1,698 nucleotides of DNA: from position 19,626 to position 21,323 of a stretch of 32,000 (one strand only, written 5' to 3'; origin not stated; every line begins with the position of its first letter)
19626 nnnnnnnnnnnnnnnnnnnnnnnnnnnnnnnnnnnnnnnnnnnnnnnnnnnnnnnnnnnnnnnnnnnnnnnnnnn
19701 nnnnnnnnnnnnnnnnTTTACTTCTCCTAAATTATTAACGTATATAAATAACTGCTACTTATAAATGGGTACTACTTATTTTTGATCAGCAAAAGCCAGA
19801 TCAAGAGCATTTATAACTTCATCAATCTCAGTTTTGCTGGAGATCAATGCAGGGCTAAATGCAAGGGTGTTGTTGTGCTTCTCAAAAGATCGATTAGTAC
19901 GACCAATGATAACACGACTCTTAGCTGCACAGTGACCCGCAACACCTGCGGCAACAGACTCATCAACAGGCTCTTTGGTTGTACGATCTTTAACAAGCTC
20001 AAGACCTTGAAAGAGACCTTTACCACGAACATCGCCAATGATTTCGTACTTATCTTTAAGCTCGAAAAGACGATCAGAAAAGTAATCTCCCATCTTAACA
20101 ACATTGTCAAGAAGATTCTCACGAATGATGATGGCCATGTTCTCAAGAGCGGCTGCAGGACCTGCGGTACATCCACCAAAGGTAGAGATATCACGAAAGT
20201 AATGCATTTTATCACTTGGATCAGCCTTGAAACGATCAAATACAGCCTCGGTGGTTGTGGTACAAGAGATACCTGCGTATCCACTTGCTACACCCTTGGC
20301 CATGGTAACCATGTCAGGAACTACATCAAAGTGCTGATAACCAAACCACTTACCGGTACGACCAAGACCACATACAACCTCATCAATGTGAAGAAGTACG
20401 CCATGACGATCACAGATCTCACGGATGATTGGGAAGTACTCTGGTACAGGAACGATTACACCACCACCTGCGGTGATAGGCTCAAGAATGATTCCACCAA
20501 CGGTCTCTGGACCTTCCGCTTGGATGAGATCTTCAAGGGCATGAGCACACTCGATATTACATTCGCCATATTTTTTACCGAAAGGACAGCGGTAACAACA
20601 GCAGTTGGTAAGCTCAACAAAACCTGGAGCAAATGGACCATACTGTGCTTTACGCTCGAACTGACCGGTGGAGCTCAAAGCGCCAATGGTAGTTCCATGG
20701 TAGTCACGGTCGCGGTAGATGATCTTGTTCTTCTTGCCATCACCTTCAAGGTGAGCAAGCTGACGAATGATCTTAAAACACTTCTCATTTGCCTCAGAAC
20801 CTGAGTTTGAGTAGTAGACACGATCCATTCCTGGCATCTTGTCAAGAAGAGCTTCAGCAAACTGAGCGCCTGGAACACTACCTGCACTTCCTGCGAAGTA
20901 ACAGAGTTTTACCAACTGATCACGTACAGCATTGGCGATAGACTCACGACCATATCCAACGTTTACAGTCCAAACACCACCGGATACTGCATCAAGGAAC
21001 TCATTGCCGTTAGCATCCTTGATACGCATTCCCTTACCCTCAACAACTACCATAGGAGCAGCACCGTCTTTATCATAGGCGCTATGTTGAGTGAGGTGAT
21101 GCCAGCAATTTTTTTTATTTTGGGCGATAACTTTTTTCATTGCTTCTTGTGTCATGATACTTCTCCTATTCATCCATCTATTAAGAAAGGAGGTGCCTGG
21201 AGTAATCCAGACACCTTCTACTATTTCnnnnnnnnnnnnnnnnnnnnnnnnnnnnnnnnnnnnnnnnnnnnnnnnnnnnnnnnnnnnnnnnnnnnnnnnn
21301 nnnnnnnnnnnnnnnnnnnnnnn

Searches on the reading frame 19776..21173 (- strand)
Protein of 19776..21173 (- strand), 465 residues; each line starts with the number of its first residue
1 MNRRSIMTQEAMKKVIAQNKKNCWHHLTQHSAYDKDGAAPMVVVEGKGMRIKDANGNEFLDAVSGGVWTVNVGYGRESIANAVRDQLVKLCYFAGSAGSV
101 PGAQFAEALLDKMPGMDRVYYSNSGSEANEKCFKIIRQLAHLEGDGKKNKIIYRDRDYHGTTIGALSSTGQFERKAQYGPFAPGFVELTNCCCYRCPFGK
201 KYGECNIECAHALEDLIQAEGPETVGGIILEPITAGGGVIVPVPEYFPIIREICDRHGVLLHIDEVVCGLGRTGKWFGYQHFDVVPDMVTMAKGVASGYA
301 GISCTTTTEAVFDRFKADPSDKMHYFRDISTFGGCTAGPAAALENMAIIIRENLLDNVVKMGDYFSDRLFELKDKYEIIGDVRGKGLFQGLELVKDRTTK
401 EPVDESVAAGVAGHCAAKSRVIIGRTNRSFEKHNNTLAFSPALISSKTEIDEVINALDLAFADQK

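Call 10: search_protein_families(library=pfam, proteins=[window:19776-21173:-], max_evalue=0.00001)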
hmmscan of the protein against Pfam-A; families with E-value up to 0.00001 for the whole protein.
window:19776-21173:- (465 aa): 1 family
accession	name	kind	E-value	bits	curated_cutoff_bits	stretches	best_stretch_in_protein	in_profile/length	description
PF00202.27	Aminotran_3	-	1.4e-87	294.5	30.5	1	38-459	8-401/403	Aminotransferase class-III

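Call 33: search_protein_families(library=ncbifam, proteins=[window:19776-21173:-], max_evalue=1e-10)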
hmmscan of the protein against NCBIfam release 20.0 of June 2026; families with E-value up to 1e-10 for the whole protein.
window:19776-21173:- (465 aa): 68 families (the best 25 are shown)
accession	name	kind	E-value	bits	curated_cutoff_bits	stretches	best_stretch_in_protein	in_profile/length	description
NF005812.0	PRK07678.1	subfamily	8.6e-138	459.7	488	1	7-462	2-448/451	aminotransferase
NF005102.0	PRK06541.1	equivalog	1.8e-115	386.1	574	1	8-463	5-455/460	aspartate aminotransferase family protein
NF005683.0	PRK07481.1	subfamily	6.1e-107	358.4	575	1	15-463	6-449/453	hypothetical protein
NF005684.0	PRK07482.1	subfamily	8.2e-96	321.3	687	1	10-458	3-449/464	hypothetical protein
NF004767.0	PRK06105.1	subfamily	8.1e-95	318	517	1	13-463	6-449/460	aminotransferase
NF005682.0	PRK07480.1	subfamily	1.7e-94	317.1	510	1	11-461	9-449/459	aminotransferase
NF005447.0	PRK07036.1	equivalog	1.3e-91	307.7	618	1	8-462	6-453/468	aminotransferase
NF005375.0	PRK06917.1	equivalog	2.9e-86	290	535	1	42-458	17-433/448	aspartate aminotransferase family protein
NF004718.0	PRK06062.1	subfamily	5.2e-86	289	472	1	26-462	25-447/454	hypothetical protein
NF005685.0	PRK07483.1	equivalog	6.1e-86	289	485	1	39-461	12-435/444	aspartate aminotransferase family protein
NF004426.0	PRK05769.1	equivalog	1.6e-77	261.2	552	1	36-424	33-407/441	acetyl ornithine aminotransferase family protein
NF005993.0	PRK08117.1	subfamily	9.6e-77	258.4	574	1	39-462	25-428/433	aspartate aminotransferase family protein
NF006228.0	PRK08360.1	equivalog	2.3e-76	257.2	608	1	39-463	23-426/443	aspartate aminotransferase family protein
NF052567.1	OmAmTferAptACaul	equivalog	5.1e-76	256.1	500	1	24-459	6-426/431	omega-aminotransferase AptA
TIGR00508.1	bioA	equivalog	1.6e-71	241.2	405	1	23-458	1-415/419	adenosylmethionine--8-amino-7-oxononanoate transaminase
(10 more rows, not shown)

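Call 35: search_solved_structures(query=window:19776-21173:-, max_evalue=1e-40)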
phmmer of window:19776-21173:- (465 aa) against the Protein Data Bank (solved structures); distinct sequences matched with E-value up to 1e-40: 80 (the best 60 are shown).
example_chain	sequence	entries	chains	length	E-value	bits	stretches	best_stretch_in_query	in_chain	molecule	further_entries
3n5m_A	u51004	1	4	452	4.6e-103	348.6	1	13-460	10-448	Adenosylmethionine-8-amino-7-oxononanoate aminotransferase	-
6s54_A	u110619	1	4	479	8.5e-85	288.4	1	38-462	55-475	Aspartate aminotransferase family protein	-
5kr6_A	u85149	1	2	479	1.6e-76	261.1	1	28-456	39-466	4-aminobutyrate transaminase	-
9qc2_A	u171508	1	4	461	8.1e-75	255.5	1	21-457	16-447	Aspartate aminotransferase family protein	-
5kr4_A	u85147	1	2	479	2.3e-74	254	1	20-458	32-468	4-aminobutyrate transaminase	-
9gh9_A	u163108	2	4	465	2.4e-74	253.9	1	21-457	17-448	Aspartate aminotransferase family protein | Streptomyces aminotransferase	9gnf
9qgh_A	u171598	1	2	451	7.6e-74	252.3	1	22-457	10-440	Aspartate aminotransferase family protein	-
5kr3_A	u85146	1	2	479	7.8e-74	252.2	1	25-456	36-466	4-aminobutyrate transaminase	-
5kr5_A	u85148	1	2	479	2.2e-73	250.8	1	14-461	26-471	4-aminobutyrate transaminase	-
5kqw_A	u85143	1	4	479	1.7e-72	247.8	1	25-456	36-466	4-aminobutyrate transaminase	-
5kqt_A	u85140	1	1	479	2.1e-72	247.5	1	14-457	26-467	4-aminoburyrate transaminase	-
6io1_A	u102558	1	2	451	2.1e-72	247.5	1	21-463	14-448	Aminotransferase, class III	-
5kqu_A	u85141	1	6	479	1.3e-71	244.9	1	18-457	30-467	4-aminobutyrate transaminase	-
5ghf_A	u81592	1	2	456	4.6e-70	239.8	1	25-463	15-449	Aminotransferase class-III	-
7ypm_A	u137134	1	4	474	6.4e-70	239.3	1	22-457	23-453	Aspartate aminotransferase family protein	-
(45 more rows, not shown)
